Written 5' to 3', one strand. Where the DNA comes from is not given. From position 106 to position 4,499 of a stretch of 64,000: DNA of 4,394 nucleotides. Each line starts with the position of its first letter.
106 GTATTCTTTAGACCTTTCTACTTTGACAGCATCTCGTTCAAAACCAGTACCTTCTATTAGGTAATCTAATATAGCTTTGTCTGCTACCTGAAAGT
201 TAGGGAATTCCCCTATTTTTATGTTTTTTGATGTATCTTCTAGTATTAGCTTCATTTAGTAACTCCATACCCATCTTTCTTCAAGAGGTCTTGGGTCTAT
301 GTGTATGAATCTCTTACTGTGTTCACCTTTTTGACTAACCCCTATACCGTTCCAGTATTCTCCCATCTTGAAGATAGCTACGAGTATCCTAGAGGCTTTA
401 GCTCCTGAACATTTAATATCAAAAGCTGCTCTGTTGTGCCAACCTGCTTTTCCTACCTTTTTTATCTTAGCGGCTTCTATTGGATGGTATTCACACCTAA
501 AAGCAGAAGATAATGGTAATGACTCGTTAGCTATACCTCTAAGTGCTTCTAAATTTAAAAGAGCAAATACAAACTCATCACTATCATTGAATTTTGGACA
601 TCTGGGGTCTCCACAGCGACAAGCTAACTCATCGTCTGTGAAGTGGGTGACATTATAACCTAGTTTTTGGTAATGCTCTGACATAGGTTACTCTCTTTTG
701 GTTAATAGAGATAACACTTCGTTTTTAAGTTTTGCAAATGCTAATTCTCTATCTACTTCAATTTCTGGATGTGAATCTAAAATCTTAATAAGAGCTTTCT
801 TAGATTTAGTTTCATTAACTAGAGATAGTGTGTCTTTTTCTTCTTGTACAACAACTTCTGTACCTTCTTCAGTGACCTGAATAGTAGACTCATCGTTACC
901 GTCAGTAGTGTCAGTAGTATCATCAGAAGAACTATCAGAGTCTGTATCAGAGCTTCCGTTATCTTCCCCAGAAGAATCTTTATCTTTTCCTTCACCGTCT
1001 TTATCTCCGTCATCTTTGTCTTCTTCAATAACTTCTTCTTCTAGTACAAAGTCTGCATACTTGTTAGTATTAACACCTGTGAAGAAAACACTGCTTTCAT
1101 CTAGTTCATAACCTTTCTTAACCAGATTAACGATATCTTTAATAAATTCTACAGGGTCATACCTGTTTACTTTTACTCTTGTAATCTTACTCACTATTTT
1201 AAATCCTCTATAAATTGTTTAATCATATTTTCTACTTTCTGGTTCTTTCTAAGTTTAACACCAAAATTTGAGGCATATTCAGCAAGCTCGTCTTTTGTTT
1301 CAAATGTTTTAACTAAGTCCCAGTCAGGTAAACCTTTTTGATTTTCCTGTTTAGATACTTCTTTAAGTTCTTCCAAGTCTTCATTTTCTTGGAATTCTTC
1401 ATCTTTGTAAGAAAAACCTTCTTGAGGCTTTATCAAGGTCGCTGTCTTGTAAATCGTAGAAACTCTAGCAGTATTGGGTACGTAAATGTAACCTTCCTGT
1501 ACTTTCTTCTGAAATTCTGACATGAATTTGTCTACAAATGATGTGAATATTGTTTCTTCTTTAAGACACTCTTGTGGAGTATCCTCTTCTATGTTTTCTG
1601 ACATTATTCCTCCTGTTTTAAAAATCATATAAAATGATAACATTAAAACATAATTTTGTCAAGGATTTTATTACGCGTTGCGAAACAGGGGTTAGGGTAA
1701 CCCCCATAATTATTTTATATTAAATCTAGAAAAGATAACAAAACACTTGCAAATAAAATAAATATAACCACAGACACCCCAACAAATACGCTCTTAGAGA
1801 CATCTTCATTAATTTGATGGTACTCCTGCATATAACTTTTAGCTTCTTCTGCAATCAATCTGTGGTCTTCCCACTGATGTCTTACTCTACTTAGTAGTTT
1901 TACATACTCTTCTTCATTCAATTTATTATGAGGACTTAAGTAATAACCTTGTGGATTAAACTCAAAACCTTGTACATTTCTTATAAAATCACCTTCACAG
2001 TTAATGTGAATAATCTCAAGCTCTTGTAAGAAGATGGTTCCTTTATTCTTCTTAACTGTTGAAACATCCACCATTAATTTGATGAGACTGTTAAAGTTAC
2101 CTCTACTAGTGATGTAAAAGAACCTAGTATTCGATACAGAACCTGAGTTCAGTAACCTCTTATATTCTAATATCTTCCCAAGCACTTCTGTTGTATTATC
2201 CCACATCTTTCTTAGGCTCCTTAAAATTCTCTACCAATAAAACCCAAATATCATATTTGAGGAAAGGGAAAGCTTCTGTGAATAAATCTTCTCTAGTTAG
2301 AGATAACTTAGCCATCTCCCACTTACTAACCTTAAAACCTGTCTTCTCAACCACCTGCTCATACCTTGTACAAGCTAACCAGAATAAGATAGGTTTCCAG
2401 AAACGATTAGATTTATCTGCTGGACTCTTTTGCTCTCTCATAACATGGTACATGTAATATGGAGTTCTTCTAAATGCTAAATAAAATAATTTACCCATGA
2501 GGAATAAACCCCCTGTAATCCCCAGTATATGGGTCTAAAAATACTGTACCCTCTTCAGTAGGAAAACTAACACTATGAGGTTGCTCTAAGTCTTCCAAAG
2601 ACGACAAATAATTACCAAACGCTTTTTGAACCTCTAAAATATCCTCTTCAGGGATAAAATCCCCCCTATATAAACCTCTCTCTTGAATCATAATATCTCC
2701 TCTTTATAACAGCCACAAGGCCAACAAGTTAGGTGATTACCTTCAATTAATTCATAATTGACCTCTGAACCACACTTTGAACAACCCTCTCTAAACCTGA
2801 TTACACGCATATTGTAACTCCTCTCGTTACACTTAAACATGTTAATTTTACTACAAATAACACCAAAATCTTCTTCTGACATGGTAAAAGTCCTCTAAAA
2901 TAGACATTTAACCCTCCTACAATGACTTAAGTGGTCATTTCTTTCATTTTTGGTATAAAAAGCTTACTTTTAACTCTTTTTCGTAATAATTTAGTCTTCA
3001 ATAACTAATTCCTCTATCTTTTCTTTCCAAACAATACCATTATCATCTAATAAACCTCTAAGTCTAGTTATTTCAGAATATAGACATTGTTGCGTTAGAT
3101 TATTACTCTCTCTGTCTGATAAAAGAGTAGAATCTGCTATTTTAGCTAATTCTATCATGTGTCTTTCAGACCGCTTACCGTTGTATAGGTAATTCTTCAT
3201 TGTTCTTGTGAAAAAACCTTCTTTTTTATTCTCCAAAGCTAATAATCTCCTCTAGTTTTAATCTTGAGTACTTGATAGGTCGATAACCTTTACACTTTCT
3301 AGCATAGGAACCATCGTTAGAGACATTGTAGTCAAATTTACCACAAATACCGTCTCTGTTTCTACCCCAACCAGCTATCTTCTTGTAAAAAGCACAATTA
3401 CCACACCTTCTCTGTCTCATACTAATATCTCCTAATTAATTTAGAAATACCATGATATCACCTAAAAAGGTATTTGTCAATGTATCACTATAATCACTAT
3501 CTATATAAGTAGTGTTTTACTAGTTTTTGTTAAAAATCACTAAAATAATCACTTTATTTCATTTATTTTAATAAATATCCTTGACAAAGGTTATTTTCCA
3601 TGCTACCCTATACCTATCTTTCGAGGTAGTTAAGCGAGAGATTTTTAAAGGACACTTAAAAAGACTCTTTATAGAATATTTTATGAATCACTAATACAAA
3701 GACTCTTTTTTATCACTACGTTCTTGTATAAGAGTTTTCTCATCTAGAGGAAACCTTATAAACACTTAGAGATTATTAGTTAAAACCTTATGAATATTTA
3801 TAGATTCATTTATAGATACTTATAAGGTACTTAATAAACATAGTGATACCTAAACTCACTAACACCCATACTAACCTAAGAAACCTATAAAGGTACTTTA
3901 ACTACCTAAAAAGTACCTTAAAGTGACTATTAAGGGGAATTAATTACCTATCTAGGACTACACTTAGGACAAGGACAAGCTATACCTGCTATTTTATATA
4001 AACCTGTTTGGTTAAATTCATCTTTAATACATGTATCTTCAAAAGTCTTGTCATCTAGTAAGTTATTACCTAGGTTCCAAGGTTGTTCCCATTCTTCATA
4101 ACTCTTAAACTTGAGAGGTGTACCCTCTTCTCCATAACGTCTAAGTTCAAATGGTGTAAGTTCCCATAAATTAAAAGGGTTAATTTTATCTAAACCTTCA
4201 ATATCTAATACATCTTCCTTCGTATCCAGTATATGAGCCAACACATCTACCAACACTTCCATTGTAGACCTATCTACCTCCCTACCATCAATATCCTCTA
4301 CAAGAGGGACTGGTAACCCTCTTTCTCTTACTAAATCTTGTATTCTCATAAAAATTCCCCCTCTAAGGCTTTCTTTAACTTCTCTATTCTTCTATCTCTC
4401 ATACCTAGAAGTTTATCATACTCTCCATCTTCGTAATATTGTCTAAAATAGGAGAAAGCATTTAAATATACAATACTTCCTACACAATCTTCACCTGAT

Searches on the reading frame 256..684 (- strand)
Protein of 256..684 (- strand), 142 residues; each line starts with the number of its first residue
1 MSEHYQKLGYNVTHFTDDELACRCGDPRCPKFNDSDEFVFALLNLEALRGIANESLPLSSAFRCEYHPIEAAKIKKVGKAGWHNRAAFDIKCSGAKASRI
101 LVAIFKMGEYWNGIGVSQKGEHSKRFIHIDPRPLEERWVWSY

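Call 34: search_protein_families(library=phrogs, proteins=[window:256-684:-], max_evalue=0.01)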
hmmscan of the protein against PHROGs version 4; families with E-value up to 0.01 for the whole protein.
window:256-684:- (142 aa): 1 family
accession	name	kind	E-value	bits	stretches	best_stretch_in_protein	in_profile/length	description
phrog_894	-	lysis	9.1e-13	48.9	1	7-141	42-174/389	endolysin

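Call 81: find_homologous_proteins(query=window:256-684:-, max_evalue=1e-10)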
Query window:256-684:- (142 aa): 4 proteins with E <= 1e-10 among 13 candidates.
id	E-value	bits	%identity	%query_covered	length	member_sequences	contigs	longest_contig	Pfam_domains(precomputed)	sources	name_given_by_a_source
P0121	3.6e-88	311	92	100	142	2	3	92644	-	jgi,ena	-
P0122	1.3e-12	66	39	91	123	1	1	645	PF05951.19,PF08291.17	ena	-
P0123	3.5e-12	65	41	91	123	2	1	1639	PF05951.19,PF08291.17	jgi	jgi:uncharacterized protein YcbK (DUF882 family)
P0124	7.8e-12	64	39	92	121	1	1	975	PF05951.19,PF08291.17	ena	-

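Call 82: find_encoding_contigs(protein=P0121, flank=10000, max_places=5)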
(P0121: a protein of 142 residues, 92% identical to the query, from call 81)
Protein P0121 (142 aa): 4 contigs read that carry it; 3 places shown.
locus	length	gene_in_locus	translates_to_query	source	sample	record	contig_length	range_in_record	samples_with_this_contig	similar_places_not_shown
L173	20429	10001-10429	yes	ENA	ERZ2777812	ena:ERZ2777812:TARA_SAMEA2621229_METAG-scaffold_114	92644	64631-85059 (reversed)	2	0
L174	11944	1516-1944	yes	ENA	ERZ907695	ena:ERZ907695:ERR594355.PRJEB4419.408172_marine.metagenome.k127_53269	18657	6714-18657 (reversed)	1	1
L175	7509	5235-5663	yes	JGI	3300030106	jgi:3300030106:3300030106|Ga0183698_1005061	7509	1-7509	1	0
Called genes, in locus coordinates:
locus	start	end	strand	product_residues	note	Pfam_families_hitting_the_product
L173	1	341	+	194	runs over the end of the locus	-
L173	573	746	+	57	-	-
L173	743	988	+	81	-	-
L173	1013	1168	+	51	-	-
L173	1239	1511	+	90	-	-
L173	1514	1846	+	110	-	-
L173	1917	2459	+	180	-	-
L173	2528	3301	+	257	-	-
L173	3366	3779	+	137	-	-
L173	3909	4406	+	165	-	-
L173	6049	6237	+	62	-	-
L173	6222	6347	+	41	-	-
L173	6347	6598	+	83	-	-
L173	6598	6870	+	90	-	-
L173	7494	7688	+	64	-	-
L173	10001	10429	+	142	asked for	-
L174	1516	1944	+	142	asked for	-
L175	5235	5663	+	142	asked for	-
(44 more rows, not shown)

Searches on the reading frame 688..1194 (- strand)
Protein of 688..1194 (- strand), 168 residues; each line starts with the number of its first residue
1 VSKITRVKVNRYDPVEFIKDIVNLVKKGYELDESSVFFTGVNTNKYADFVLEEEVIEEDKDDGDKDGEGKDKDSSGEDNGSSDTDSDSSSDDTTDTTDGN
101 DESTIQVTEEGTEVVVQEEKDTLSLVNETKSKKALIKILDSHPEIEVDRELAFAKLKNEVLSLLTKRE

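Call 34: search_protein_families(library=phrogs, proteins=[window:688-1194:-], max_evalue=0.01)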
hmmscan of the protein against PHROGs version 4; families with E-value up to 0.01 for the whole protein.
window:688-1194:- (168 aa): 2 families
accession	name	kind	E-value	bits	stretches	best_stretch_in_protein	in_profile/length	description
phrog_5019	-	unknown function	9.1e-05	23.8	1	5-69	65-128/147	-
phrog_28254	-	unknown function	0.0071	17.5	1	64-108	50-95/161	-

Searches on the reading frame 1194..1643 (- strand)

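Call 34: search_protein_families(library=phrogs, proteins=[window:1194-1643:-], max_evalue=0.01)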
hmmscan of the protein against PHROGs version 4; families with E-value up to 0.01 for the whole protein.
window:1194-1643:- (149 aa): 3 families
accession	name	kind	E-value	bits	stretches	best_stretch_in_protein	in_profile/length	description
phrog_3259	-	unknown function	2.5e-10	41.7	1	42-148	90-185/188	-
phrog_1051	-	head and packaging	5e-07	31.1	1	113-148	16-51/229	minor head protein inhibitor of protease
phrog_4034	-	unknown function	0.00057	20.8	0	85-140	131-188/196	-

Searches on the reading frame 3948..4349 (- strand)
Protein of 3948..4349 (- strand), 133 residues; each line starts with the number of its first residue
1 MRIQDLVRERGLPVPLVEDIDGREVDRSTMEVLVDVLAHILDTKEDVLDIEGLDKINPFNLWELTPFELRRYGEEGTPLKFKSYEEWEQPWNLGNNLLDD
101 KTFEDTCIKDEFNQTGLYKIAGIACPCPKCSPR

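Call 18: find_related_loci(query=window:3948-4349:-, collection=viral_contigs, flank=6000)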
Query window:3948-4349:- (133 aa) in viral_contigs; peptide patterns used: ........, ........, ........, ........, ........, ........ (x = any residue, [..] = any of these).
21 stretches matched a pattern; 4 encode a relative of the query (tblastn E <= 1e-3); 4 distinct loci.
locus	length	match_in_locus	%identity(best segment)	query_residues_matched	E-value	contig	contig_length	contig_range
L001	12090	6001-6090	50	49-78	3e-5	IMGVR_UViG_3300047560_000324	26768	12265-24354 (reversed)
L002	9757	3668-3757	47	49-78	7e-5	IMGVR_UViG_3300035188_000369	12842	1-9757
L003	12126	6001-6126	40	49-86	6e-5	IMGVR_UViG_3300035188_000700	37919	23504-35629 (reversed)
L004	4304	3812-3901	47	49-78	7e-5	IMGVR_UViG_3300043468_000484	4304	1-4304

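Call 34: search_protein_families(library=phrogs, proteins=[window:3948-4349:-], max_evalue=0.01)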
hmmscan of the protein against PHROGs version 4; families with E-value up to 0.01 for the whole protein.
window:3948-4349:- (133 aa): 0 families

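Call 36: find_encoding_contigs(protein=window:3948-4349:-, flank=10000, max_places=10)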
Protein window:3948-4349:- (133 aa): no gene with exactly this product is on record in the collection.
